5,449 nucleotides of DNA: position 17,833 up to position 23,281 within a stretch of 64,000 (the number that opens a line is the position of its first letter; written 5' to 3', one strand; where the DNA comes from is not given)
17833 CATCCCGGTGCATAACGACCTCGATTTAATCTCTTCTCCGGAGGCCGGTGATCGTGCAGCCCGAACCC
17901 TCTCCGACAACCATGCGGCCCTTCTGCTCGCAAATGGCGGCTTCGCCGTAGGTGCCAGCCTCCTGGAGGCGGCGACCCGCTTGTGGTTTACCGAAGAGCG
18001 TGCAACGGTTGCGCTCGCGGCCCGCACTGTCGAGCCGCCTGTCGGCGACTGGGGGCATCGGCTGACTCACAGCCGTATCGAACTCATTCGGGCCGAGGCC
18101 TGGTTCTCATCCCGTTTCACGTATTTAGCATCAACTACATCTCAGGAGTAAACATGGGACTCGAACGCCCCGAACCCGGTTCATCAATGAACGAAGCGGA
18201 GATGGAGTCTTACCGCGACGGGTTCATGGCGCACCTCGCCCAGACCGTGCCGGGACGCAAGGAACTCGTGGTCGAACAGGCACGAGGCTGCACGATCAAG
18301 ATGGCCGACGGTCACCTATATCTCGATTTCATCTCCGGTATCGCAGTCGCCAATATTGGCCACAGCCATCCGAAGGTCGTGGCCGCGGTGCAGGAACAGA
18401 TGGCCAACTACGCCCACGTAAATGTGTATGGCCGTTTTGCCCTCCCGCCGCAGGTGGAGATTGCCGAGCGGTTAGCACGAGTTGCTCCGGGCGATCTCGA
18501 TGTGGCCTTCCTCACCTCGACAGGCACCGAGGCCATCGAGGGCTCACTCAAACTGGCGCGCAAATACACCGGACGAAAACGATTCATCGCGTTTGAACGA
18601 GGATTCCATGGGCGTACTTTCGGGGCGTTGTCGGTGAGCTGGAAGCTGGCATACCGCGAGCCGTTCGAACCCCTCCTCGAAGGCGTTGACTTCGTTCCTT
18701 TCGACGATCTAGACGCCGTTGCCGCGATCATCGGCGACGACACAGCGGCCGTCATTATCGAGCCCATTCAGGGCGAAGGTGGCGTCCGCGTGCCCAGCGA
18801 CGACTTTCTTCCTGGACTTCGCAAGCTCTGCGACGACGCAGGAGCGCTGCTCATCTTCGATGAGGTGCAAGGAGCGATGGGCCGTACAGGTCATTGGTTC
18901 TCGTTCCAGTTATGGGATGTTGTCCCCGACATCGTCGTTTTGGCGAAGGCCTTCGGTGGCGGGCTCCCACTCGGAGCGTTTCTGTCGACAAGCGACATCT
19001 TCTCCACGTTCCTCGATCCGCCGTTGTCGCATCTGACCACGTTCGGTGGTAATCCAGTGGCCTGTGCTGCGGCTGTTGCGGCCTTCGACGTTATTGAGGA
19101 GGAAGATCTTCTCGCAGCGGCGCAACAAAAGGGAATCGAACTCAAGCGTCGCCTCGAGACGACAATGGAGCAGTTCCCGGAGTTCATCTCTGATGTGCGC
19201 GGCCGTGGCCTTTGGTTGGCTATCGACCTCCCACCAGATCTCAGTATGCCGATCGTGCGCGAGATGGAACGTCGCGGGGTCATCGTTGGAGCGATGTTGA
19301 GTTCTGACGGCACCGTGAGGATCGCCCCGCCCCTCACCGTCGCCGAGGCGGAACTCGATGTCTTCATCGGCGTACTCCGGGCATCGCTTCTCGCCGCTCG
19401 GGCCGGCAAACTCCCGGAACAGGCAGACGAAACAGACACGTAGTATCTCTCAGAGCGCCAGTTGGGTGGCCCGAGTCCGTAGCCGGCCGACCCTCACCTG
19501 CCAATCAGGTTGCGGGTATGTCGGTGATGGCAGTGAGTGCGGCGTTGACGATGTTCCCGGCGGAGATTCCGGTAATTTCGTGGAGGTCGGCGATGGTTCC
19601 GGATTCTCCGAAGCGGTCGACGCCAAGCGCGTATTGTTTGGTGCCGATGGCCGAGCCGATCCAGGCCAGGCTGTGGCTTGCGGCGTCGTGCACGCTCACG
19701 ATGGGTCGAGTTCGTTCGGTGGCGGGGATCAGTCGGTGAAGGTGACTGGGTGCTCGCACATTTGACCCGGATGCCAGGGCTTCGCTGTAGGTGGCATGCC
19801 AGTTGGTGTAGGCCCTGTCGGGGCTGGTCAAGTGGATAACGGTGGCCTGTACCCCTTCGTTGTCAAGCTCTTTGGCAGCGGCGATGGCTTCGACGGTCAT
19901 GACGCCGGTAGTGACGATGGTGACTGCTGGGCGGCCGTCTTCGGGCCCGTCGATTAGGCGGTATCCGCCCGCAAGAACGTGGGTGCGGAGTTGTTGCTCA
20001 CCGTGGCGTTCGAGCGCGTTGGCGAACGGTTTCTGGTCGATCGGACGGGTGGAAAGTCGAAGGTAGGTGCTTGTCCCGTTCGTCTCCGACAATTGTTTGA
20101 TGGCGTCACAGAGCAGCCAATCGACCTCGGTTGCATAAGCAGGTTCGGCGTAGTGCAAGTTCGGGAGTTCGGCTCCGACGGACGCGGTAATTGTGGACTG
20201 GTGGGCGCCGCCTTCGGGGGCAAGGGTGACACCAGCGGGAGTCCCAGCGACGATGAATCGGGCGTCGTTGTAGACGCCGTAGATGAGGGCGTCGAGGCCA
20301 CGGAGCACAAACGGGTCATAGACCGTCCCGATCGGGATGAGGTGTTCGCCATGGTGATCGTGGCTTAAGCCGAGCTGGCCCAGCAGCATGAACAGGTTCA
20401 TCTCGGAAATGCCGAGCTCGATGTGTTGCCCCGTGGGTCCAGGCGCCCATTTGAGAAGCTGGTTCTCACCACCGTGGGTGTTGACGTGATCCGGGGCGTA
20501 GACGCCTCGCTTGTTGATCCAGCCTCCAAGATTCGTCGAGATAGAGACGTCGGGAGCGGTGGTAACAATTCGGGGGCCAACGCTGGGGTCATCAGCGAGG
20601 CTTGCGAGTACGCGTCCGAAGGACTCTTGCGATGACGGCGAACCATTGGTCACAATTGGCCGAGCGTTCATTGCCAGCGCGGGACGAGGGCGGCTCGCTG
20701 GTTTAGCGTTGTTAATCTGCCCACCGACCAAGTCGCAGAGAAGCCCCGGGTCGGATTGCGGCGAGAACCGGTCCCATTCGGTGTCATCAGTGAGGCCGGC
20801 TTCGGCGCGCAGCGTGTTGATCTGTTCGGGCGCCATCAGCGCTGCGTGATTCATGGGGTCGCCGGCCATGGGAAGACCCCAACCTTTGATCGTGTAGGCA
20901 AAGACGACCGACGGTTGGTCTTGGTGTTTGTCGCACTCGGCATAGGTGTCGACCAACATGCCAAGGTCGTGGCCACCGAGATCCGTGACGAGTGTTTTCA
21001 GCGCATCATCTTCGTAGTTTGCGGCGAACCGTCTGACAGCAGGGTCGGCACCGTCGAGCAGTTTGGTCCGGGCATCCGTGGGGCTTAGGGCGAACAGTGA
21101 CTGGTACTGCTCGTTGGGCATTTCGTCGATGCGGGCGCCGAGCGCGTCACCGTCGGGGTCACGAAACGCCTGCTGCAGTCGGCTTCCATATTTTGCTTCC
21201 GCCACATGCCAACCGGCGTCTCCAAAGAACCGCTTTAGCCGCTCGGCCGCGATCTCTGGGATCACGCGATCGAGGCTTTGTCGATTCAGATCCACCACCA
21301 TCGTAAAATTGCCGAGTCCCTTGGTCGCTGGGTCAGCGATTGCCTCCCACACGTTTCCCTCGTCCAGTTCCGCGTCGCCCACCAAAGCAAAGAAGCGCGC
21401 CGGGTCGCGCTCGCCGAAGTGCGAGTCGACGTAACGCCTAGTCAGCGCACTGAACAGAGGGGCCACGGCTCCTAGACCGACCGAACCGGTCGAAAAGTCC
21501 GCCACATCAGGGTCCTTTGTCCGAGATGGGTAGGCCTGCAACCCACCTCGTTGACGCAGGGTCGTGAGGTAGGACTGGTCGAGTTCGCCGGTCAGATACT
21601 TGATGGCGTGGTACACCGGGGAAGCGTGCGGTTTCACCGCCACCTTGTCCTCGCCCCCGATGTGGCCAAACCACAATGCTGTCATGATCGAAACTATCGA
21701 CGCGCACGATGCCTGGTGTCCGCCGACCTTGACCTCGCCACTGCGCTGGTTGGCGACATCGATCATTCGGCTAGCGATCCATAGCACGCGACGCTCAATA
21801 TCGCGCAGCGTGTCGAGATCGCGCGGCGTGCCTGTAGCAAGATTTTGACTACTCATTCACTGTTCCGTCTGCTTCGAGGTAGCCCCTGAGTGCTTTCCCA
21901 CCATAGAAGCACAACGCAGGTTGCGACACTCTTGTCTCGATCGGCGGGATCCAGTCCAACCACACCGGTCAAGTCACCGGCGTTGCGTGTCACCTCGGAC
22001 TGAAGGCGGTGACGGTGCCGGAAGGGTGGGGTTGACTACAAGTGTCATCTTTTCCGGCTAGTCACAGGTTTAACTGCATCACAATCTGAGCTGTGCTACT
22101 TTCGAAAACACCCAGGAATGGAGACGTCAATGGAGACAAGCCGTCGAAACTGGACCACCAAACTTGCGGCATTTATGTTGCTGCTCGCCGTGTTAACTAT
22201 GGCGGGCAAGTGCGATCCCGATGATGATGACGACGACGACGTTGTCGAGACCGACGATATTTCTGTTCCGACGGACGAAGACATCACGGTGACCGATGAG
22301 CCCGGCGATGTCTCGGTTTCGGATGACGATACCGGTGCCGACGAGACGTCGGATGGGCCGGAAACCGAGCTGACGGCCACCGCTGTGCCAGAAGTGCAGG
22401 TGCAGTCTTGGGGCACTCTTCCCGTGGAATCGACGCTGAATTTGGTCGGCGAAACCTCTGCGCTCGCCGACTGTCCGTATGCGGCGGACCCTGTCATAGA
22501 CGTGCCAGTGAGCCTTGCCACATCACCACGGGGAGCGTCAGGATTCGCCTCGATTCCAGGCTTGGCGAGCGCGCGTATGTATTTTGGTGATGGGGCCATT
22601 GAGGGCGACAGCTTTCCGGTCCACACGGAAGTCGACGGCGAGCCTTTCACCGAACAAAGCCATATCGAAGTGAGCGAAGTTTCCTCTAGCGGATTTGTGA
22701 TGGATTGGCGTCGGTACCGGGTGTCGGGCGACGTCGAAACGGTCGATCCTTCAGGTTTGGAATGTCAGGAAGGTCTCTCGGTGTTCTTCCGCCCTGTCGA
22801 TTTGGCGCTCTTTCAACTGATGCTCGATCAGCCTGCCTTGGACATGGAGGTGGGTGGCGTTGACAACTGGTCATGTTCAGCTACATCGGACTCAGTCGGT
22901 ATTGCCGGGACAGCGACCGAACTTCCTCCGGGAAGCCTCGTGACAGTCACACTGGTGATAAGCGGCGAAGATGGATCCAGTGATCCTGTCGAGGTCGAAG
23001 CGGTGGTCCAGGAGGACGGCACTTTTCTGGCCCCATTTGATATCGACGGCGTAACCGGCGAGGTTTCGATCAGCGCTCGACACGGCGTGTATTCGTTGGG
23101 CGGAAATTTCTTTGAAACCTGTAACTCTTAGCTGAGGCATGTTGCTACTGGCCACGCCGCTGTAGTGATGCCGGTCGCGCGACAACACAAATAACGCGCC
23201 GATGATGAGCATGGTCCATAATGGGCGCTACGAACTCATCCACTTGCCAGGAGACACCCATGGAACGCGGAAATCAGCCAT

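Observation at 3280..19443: GntR / BMP-ABC / multi-amidohydrolase island: candidate undescribed N-heterocycle or modified-nucleoside catabolic pathway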

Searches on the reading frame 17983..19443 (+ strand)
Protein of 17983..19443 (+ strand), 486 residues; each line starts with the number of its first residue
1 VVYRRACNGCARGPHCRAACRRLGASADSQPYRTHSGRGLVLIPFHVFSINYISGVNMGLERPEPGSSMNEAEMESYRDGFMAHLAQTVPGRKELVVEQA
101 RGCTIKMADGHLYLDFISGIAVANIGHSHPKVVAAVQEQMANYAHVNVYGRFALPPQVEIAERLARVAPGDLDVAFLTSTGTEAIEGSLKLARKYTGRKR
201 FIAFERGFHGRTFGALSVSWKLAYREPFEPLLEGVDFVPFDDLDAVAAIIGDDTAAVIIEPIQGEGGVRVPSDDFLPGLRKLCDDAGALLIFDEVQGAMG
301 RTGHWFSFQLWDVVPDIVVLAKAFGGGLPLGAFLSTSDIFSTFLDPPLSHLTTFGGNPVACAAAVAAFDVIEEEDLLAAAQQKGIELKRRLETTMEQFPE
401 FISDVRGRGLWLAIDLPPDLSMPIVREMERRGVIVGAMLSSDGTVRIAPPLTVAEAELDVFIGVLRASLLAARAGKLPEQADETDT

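Call 5: search_protein_families(library=pfam, proteins=[window:17983-19443:+], max_evalue=0.01)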
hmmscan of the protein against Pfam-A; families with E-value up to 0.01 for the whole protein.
window:17983-19443:+ (486 aa): 1 family
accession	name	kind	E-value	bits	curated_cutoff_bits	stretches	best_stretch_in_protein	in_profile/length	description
PF00202.27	Aminotran_3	-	3.8e-109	365.5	30.5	1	95-466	11-400/403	Aminotransferase class-III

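Call 7: search_protein_families(library=ncbifam, proteins=[window:17983-19443:+], max_evalue=0.001)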
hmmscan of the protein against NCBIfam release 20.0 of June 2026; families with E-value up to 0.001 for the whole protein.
window:17983-19443:+ (486 aa): 70 families (the best 25 are shown)
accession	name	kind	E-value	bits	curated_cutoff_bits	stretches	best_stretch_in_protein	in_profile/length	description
NF002874.0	PRK03244.1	equivalog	1.7e-120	402.5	457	1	78-472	11-395/399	acetylornithine transaminase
TIGR00707.1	argD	subfamily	1.7e-111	372.8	410.05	1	91-467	7-378/381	acetylornithine/succinylornithine family transaminase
NF005993.0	PRK08117.1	subfamily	8.5e-107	357.4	574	2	251-470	205-428/433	aspartate aminotransferase family protein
NF008570.0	PRK11522.1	equivalog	5.9e-106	354.8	612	1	95-471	69-456/464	putrescine aminotransferase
NF004426.0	PRK05769.1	equivalog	9.3e-106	354.2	552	2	251-469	219-437/441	acetyl ornithine aminotransferase family protein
NF002325.0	PRK01278.1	subfamily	5.8e-103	344.6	372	1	92-470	12-387/395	acetylornithine transaminase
NF002797.0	PRK02936.1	equivalog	5.8e-98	328.1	496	1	84-469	3-377/385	acetylornithine transaminase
NF053554.1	prodigi_MAP_PigE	equivalog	2.3e-95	320.6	850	1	92-422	399-733/837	prodigiosin MAP biosynthesis aminotransferase PigE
TIGR03372.1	putres_am_tran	equivalog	1.5e-91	307.6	658.65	1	96-460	59-433/442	putrescine aminotransferase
NF003468.0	PRK05093.1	subfamily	6.3e-90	301.8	522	1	93-460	23-390/405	acetylornithine/succinyldiaminopimelate transaminase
NF042418.1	LysJ_Th_th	equivalog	3.4e-89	299.5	700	1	89-468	14-384/386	[LysW]-aminoadipate semialdehyde transaminase LysJ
NF045491.1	LysJ_Sulfobales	equivalog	2.3e-88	296.7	700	1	95-471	12-379/386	[LysW]-aminoadipate semialdehyde/glutamate semialdehyde transaminase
NF006228.0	PRK08360.1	equivalog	2.8e-85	286.6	608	2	249-480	200-435/443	aspartate aminotransferase family protein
TIGR03246.1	arg_catab_astC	subfamily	3.4e-85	286.4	609.95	1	94-460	18-384/397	acetylornithine/succinylornithine family transaminase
NF003273.0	PRK04260.1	equivalog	1.3e-79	267.5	616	1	93-466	11-372/376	acetylornithine transaminase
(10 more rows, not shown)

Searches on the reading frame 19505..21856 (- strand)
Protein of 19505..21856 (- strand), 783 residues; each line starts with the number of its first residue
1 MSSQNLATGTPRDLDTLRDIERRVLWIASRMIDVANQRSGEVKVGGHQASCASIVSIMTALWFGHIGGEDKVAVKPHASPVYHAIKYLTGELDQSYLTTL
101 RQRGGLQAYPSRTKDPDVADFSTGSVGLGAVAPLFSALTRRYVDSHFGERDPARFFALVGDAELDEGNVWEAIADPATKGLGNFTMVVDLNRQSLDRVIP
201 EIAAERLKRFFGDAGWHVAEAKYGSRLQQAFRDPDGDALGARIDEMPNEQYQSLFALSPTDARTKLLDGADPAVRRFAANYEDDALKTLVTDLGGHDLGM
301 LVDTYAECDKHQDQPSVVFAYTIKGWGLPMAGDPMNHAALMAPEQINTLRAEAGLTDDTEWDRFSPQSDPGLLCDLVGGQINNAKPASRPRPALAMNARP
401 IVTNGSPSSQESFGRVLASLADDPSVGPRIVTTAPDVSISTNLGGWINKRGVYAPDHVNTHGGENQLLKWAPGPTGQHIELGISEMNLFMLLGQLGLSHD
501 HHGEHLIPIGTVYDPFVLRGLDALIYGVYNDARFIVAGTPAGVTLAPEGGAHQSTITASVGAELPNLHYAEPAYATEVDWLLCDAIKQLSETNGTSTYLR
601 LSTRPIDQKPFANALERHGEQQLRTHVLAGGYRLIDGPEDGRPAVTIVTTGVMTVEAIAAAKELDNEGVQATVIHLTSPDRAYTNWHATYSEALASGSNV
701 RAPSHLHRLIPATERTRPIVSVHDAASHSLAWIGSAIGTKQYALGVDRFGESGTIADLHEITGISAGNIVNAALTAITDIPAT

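Call 5: search_protein_families(library=pfam, proteins=[window:19505-21856:-], max_evalue=0.01)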
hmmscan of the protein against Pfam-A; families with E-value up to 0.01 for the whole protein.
window:19505-21856:- (783 aa): 6 families
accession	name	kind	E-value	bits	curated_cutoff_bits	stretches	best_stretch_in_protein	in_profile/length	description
PF00456.26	Transketolase_N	-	2.3e-12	47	22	1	76-226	63-218/334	Transketolase, thiamine diphosphate binding domain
PF17831.6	PDH_E1_M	-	1.3e-11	44.7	23.2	1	409-591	25-210/229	Pyruvate dehydrogenase E1 component middle domain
PF22613.1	Transketolase_C_1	-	2.4e-09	37.8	27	1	630-764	1-112/113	Transketolase-like TK C-terminal domain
PF02780.25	Transketolase_C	-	1.7e-07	31.6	25.9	1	642-679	9-46/124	Transketolase, C-terminal domain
PF13292.11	DXP_synthase_N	-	1.1e-05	25.3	21.2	1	43-203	35-183/274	1-deoxy-D-xylulose-5-phosphate synthase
PF02779.29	Transket_pyr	-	5.1e-05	23.4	27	1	412-588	8-157/174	Transketolase, pyrimidine binding domain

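Call 7: search_protein_families(library=ncbifam, proteins=[window:19505-21856:-], max_evalue=0.001)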
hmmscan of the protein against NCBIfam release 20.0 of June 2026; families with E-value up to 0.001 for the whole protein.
window:19505-21856:- (783 aa): 9 families
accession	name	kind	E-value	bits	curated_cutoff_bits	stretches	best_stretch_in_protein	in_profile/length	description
TIGR03186.1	AKGDH_not_PDH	exception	1.5e-63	215.4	1408.3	1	13-779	71-860/889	alpha-ketoglutarate dehydrogenase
TIGR00759.1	aceE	equivalog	2.7e-63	214.3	859.9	2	10-343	68-408/885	pyruvate dehydrogenase (acetyl-transferring), homodimeric type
NF004559.0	PRK05899.2-5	equivalog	2e-39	135.4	488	2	44-218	37-215/627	transketolase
NF004556.0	PRK05899.2-2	equivalog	1.4e-17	63.2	575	2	76-221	77-216/639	transketolase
TIGR00232.1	tktlase_bact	equivalog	2.5e-17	62.5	682.25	2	474-774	394-650/654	transketolase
NF004558.0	PRK05899.2-4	equivalog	1e-09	37.4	788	1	77-221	65-212/651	transketolase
TIGR00204.1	dxs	equivalog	9.1e-07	27.8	465.95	0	43-191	35-169/616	1-deoxy-D-xylulose-5-phosphate synthase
NF003933.0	PRK05444.2-2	equivalog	2.1e-05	23.3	395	0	154-446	142-329/606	1-deoxy-D-xylulose-5-phosphate synthase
NF008968.0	PRK12315.1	subfamily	0.00016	20.1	510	0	507-590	346-428/582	1-deoxy-D-xylulose-5-phosphate synthase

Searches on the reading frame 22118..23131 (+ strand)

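Call 7: search_protein_families(library=ncbifam, proteins=[window:22118-23131:+], max_evalue=0.001)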
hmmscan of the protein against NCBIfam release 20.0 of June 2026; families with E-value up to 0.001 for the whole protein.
window:22118-23131:+ (337 aa): 1 family
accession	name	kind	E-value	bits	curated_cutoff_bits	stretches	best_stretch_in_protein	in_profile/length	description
NF045517.1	halo_surf_dom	domain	0.00025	21.2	40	1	263-313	15-63/88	BGTF surface domain-containing protein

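Call 75: search_protein_families(library=pfam, proteins=[window:22118-23131:+], max_evalue=0.001)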
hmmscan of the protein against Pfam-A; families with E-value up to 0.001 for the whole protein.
window:22118-23131:+ (337 aa): 0 families
